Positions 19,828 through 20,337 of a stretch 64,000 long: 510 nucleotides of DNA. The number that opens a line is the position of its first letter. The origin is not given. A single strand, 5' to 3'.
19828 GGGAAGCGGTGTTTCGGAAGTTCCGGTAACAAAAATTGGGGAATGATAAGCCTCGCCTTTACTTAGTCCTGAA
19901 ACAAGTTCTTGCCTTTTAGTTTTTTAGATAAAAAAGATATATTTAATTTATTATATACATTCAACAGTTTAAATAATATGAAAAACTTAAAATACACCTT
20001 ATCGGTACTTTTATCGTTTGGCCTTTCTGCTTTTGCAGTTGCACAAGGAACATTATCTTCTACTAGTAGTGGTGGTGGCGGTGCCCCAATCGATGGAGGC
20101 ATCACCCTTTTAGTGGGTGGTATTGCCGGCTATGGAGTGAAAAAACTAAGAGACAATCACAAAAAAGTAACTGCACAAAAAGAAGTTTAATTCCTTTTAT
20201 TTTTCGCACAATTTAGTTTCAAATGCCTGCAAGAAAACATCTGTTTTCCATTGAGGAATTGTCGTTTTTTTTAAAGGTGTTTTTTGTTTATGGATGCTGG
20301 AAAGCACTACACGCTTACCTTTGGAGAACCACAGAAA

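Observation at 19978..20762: Short exosortase-family gene paired with a 70-aa ORF that is almost nothing but a signal peptide and a PEP-CTERM-like tail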

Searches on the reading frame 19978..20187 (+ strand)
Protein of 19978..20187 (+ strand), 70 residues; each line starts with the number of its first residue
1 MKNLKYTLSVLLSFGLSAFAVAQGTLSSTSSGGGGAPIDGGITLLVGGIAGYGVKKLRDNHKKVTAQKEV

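Call 3: search_protein_families(library=ncbifam, proteins=[window:19978-20187:+], max_evalue=10)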
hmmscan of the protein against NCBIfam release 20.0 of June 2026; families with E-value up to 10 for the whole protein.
seq(70 aa): 1 family
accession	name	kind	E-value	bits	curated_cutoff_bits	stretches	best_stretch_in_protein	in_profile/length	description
NF046080.1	PID_CTERM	domain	1e-07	31.7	26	1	37-60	2-25/25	PID-CTERM protein-sorting domain-containing protein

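Call 4: search_protein_families(library=pfam, proteins=[window:19978-20187:+], max_evalue=10)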
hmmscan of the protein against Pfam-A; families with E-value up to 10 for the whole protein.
seq(70 aa): 0 families

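Call 33: search_protein_families(library=ncbifam, alignment_id=A2, max_evalue=0.01)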
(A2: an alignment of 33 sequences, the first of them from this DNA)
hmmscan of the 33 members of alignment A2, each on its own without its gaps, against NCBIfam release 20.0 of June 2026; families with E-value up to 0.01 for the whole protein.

A. member 1, seq(70 aa): 1 family
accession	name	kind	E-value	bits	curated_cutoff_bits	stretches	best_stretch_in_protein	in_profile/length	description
NF046080.1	PID_CTERM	domain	1e-07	31.7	26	1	37-60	2-25/25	PID-CTERM protein-sorting domain-containing protein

B. families by the number of members that match (of 33 scanned): 3 families
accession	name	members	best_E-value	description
NF046080.1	PID_CTERM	31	3.5e-13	PID-CTERM protein-sorting domain-containing protein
NF033865.1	fusolisin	1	0.0065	fusolisin family autotransporter serine protease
TIGR03867.1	MprA_tail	1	0.0071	MprA protease, GlyGly-CTERM protein-sorting domain-containing form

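Call 34: find_homologous_proteins(query=A2, max_evalue=0.01)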
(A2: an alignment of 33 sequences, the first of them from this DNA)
Query A2 (33 sequences) (70 aa, profile of the alignment): 4712 proteins with E <= 0.01 among 8000 candidates; the best 120 are listed.
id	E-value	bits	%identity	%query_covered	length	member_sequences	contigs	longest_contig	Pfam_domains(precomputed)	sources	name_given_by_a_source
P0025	2.3e-25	106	61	40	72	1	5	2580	PF28310.1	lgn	-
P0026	3.8e-25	105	57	40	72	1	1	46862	PF28310.1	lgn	-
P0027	1.6e-24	103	63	39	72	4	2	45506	PF28310.1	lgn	-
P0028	2.1e-24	103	56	39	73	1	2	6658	PF28310.1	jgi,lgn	-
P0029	2.2e-24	103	59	39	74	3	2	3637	PF28310.1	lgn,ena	-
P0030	2.2e-24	103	59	39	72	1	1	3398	PF28310.1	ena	-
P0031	2.5e-24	103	63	39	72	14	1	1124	PF28310.1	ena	-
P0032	2.5e-24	103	73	16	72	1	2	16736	PF28310.1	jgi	jgi:hypothetical protein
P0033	2.9e-24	103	61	40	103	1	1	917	PF28310.1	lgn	-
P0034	3.0e-24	103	52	47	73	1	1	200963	PF28310.1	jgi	-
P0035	3.5e-24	102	59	39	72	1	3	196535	PF28310.1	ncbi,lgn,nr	ncbi:MAG: hypothetical protein Q7W45_00425 [Bacteroidota bacterium]|nr:hypothetical protein [Bactero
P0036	3.7e-24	102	58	37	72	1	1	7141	PF28310.1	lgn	-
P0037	4.2e-24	102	59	39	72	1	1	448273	PF28310.1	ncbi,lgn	-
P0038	5.5e-24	102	56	39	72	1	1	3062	PF28310.1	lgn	-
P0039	5.7e-24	102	54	40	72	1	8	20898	PF28310.1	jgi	jgi:hypothetical protein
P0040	6.3e-24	102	65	24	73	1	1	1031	PF28310.1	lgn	-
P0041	6.9e-24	101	56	39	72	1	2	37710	PF28310.1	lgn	-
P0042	7.8e-24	101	56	39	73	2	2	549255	PF28310.1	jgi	jgi:hypothetical protein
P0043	9.3e-24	101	38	77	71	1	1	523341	PF28310.1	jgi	jgi:hypothetical protein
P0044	9.9e-24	101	52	39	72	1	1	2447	PF28310.1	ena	-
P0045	1.0e-23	101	49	50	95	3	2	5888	PF28310.1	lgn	-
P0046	1.0e-23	101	38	90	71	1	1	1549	PF28310.1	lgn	-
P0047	1.0e-23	101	50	37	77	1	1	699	PF28310.1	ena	-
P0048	1.1e-23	101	38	87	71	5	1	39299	PF28310.1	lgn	-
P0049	1.1e-23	101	56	39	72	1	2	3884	PF28310.1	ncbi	-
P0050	1.1e-23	101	38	90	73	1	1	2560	PF28310.1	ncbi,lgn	-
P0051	1.2e-23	101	36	87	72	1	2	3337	PF28310.1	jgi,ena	jgi:hypothetical protein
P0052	1.2e-23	101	50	43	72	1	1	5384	PF28310.1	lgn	-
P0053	1.2e-23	101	56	39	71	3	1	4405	PF28310.1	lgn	-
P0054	1.2e-23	101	62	37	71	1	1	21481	PF28310.1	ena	-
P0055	1.4e-23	100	60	36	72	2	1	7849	PF28310.1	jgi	jgi:hypothetical protein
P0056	1.5e-23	100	58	37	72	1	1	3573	PF28310.1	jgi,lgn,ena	-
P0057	1.6e-23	100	37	86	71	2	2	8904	PF28310.1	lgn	-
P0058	1.6e-23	100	34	87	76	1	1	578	PF28310.1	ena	-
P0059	1.6e-23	100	48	39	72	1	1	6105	PF28310.1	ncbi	-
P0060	1.8e-23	100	37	87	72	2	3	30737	PF28310.1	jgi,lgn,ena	-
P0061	1.8e-23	100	38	96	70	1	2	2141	PF28310.1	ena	-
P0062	2.0e-23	100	33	76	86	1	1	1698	PF28310.1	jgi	-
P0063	2.1e-23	100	37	90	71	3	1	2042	PF28310.1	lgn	-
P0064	2.3e-23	100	-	-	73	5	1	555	PF28310.1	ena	-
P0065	2.3e-23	100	-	-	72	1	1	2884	PF28310.1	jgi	jgi:hypothetical protein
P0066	2.6e-23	100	55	44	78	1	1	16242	PF28310.1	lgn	-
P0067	2.7e-23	100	58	37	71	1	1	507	PF28310.1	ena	-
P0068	2.8e-23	100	48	36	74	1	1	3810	PF28310.1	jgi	jgi:hypothetical protein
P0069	3.1e-23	99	54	34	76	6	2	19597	PF28310.1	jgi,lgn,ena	-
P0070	3.1e-23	99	59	39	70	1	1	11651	PF28310.1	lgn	-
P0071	3.2e-23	99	43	50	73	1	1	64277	PF28310.1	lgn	-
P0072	3.3e-23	99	65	24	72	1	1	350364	PF28310.1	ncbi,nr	ncbi:MAG: hypothetical protein JST26_06220 [Bacteroidetes bacterium]|nr:hypothetical protein [Bacter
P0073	3.3e-23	99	58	44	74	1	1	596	PF28310.1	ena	-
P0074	3.4e-23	99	56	23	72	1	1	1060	PF28310.1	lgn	-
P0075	3.4e-23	99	58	37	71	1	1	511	PF28310.1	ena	-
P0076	3.6e-23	99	36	90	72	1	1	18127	PF28310.1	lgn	-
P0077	3.6e-23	99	59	39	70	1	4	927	PF28310.1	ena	-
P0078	3.7e-23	99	-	-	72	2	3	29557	PF28310.1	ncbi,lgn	-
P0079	3.9e-23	99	31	87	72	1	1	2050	PF28310.1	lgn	-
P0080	3.9e-23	99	63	39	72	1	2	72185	PF28310.1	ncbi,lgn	-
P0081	4.1e-23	99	56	46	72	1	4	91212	PF28310.1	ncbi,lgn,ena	-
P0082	4.2e-23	99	32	87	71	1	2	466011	PF28310.1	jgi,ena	-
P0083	4.4e-23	99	52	39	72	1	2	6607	PF28310.1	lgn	-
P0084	4.5e-23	99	56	39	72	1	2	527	PF28310.1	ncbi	-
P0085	4.7e-23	99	-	-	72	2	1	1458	PF28310.1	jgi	jgi:hypothetical protein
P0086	4.8e-23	99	59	41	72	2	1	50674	PF28310.1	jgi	jgi:hypothetical protein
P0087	5.4e-23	99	-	-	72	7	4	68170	PF28310.1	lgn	-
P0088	5.4e-23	99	56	39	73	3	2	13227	PF28310.1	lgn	-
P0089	5.5e-23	99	50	40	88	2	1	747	PF28310.1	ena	-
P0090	5.9e-23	98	57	40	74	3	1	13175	PF28310.1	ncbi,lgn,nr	ncbi:MAG: hypothetical protein IT237_03730 [Bacteroidia bacterium]|nr:hypothetical protein [Bacteroi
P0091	5.9e-23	98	52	41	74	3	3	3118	PF28310.1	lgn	-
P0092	6.3e-23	98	52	41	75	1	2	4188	PF28310.1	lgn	-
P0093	6.6e-23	98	52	39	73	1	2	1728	PF28310.1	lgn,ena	-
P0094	7.1e-23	98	56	39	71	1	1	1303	PF28310.1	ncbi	-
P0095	7.1e-23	98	54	34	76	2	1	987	PF28310.1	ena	-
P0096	7.4e-23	98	80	14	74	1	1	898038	PF28310.1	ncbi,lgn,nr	ncbi:MAG: hypothetical protein IPM51_02795 [Sphingobacteriaceae bacterium]|nr:hypothetical protein [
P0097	7.4e-23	98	58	37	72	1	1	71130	PF28310.1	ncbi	-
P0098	7.5e-23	98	57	40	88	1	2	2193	PF28310.1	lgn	-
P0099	7.6e-23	98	53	43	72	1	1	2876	PF28310.1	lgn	-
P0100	7.7e-23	98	-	-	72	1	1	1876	PF28310.1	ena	-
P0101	7.7e-23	98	-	-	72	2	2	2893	PF28310.1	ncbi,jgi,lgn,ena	jgi:hypothetical protein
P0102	8.2e-23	98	33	87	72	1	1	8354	PF28310.1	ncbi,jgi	jgi:hypothetical protein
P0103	8.3e-23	98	56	39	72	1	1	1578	PF28310.1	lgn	-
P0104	8.5e-23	98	38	90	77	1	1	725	PF28310.1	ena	-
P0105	8.6e-23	98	63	39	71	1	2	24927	PF28310.1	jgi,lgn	-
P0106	8.6e-23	98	-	-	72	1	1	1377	PF28310.1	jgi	jgi:hypothetical protein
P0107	8.7e-23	98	-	-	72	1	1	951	PF28310.1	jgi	-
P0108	9.8e-23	98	46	40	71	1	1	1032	PF28310.1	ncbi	-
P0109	1.1e-22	98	57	43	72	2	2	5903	PF28310.1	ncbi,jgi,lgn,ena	jgi:hypothetical protein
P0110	1.1e-22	98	52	39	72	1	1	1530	PF28310.1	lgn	-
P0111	1.1e-22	98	56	39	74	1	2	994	PF28310.1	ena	-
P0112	1.1e-22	98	-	-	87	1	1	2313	PF28310.1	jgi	jgi:hypothetical protein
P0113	1.1e-22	98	-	-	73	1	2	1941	PF28310.1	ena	-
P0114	1.1e-22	98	58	36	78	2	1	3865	PF28310.1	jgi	jgi:hypothetical protein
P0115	1.2e-22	97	52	39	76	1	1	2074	PF28310.1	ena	-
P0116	1.2e-22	97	32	90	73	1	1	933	PF28310.1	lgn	-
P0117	1.3e-22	97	36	90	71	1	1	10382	PF28310.1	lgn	-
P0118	1.3e-22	97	-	-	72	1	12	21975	PF28310.1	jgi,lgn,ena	jgi:hypothetical protein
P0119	1.3e-22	97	59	46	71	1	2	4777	PF28310.1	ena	-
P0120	1.3e-22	97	54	37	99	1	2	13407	PF28310.1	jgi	jgi:hypothetical protein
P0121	1.4e-22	97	55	41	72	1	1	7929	PF28310.1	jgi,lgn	jgi:hypothetical protein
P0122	1.4e-22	97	56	39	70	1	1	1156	PF28310.1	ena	-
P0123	1.5e-22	97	45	57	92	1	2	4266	PF28310.1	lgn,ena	-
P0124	1.5e-22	97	41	46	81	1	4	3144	PF28310.1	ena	-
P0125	1.6e-22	97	33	87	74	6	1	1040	PF28310.1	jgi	jgi:hypothetical protein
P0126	1.6e-22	97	55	44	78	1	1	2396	PF28310.1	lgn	-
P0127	1.7e-22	97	65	37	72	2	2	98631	PF28310.1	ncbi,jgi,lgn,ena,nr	ncbi:MAG TPA: hypothetical protein VNZ49_00065 [Bacteroidia bacterium]|jgi:hypothetical protein|nr:h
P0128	1.7e-22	97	43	40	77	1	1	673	PF28310.1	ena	-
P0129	1.8e-22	97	61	40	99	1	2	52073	PF28310.1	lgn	-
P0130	1.8e-22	97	-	-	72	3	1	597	PF28310.1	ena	-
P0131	1.8e-22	97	56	39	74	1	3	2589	PF28310.1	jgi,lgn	jgi:hypothetical protein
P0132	1.9e-22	97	34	87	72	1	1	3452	PF28310.1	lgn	-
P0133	1.9e-22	97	58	37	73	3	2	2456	PF28310.1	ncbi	-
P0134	2.0e-22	97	45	47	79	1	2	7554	PF28310.1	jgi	jgi:hypothetical protein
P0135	2.0e-22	97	67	39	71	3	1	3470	PF28310.1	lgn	-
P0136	2.1e-22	97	-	-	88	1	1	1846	PF28310.1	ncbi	-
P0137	2.1e-22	97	-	-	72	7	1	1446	PF28310.1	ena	-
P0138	2.1e-22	97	46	37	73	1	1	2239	PF28310.1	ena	-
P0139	2.2e-22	97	-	-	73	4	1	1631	PF28310.1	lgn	-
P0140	2.3e-22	97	52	39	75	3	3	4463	PF28310.1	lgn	-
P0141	2.3e-22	97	50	40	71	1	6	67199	PF28310.1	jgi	jgi:hypothetical protein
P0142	2.4e-22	97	-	-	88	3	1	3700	PF28310.1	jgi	jgi:hypothetical protein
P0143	2.4e-22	97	34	87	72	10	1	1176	PF28310.1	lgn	-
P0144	2.4e-22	97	57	40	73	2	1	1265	PF28310.1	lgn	-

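Call 66: list_cluster_members(proteins=[window:19978-20187:+, window:20223-20759:+, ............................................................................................, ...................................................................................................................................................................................])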
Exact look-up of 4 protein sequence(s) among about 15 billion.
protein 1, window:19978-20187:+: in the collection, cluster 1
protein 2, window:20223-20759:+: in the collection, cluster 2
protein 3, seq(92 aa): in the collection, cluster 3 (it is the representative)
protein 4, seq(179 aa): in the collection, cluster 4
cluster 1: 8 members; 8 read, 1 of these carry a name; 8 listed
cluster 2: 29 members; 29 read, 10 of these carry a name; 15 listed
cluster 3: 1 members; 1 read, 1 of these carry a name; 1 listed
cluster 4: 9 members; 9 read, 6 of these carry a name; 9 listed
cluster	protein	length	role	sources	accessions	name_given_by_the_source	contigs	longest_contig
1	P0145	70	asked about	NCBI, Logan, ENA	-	-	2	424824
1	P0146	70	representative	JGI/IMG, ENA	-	-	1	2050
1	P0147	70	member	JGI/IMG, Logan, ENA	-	hypothetical protein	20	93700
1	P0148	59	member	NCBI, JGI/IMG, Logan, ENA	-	-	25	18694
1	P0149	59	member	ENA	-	-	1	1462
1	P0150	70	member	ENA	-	-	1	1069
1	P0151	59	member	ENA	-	-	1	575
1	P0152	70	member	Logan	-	-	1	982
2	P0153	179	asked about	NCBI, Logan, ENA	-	-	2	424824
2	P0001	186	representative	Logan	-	-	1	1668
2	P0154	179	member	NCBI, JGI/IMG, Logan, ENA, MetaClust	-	exosortase/archaeosortase family protein | \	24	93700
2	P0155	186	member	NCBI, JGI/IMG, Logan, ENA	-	exosortase/archaeosortase family protein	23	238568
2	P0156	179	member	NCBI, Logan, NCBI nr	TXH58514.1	MAG: exosortase/archaeosortase family protein [Bacteroidia bacterium]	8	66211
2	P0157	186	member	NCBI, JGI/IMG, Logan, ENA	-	exosortase/archaeosortase family protein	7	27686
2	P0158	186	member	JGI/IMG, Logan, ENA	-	exosortase/archaeosortase family protein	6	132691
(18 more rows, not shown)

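Call 70: search_protein_representatives(protein=window:19978-20187:+)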
Query: 70 residues. Proteins with E-value up to 0.001 (for the whole library): 39; up to 1e-10: 1; up to 1e-30: 1. The best 39 are listed.
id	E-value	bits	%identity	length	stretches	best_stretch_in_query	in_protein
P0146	1.6e-31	122.8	90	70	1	1-70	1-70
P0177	2.8e-08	49.6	50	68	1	1-63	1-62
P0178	6.6e-07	45.3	43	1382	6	21-50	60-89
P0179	1.5e-06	44.2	32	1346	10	17-62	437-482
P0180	1.9e-06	43.8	44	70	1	3-68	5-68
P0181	3.0e-06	43.2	61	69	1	13-62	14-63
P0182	4.3e-06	42.7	48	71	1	4-68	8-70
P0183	4.9e-06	42.6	50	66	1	3-64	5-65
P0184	1.3e-05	41.2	47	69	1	11-64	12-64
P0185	1.4e-05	41.1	47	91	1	16-68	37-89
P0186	1.6e-05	41.0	45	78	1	12-67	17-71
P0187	2.6e-05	40.3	48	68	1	14-63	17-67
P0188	6.7e-05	39.0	57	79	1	27-63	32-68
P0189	6.9e-05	39.0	43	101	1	9-66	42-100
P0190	1.1e-04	38.3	41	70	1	6-64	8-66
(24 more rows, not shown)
